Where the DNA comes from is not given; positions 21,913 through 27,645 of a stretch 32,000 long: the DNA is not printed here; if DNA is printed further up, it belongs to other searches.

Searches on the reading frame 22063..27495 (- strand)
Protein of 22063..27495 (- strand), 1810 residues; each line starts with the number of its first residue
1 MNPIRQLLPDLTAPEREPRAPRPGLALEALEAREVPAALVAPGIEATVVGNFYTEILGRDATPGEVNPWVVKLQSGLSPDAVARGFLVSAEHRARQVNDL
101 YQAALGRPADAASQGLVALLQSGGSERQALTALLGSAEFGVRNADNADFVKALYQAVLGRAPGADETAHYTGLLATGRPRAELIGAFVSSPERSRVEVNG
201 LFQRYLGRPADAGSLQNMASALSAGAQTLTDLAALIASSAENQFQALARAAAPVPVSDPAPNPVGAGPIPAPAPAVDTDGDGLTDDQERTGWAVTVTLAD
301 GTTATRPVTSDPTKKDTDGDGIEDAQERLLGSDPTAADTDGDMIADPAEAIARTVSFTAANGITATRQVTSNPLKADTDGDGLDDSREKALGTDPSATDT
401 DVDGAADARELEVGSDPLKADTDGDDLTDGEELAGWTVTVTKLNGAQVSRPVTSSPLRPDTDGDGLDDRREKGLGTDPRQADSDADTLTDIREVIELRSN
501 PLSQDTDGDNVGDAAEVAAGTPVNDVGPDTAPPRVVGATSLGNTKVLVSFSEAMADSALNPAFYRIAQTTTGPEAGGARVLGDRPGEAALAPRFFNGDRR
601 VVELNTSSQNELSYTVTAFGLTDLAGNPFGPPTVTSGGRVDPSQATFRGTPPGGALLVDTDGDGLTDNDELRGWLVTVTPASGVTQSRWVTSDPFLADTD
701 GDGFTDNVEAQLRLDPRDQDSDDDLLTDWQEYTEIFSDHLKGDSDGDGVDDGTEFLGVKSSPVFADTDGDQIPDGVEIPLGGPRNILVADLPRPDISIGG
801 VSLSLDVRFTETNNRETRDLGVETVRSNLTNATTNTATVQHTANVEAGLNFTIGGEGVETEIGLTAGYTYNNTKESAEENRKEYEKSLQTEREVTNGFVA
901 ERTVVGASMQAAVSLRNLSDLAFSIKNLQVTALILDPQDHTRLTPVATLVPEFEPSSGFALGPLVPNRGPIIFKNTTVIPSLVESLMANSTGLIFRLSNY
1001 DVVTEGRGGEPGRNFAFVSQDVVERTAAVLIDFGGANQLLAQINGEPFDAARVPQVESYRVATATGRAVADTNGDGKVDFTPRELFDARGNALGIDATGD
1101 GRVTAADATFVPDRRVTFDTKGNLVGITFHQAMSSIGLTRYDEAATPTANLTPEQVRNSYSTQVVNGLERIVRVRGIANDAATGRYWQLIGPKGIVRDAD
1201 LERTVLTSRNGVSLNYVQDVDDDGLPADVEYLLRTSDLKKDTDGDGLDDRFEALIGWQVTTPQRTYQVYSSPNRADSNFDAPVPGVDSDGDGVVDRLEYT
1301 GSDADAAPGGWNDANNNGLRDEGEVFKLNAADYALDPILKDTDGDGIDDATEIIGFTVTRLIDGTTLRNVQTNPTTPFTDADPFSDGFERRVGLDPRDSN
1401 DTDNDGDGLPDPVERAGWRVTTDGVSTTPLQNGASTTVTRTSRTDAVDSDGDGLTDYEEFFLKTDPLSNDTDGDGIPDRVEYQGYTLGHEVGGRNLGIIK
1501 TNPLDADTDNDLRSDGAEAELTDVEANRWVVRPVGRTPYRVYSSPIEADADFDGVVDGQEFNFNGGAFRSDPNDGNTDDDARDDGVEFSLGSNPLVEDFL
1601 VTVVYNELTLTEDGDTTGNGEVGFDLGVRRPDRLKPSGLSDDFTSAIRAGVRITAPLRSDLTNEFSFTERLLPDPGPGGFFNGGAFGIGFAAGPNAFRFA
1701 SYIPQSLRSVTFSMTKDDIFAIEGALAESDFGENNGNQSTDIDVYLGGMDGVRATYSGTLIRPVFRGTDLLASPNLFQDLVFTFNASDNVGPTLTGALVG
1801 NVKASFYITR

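Call 25: search_protein_families(library=pfam, proteins=[window:22063-27495:-], max_evalue=0.01)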
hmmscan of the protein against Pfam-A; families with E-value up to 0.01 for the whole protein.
window:22063-27495:- (1810 aa): 3 families
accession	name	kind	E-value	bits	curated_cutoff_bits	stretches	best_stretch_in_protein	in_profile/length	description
PF18884.5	TSP3_bac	-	6.4e-34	115.8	25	5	1448-1468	1-21/22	Bacterial TSP3 repeat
PF13946.11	DUF4214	-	1.6e-26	92.6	23.2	2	132-193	3-68/72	Domain of unknown function (DUF4214)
PF03495.19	Binary_toxB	-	0.0018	18.9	25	0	1470-1488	2-20/78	Clostridial binary toxin B/anthrax toxin PA Ca-binding domain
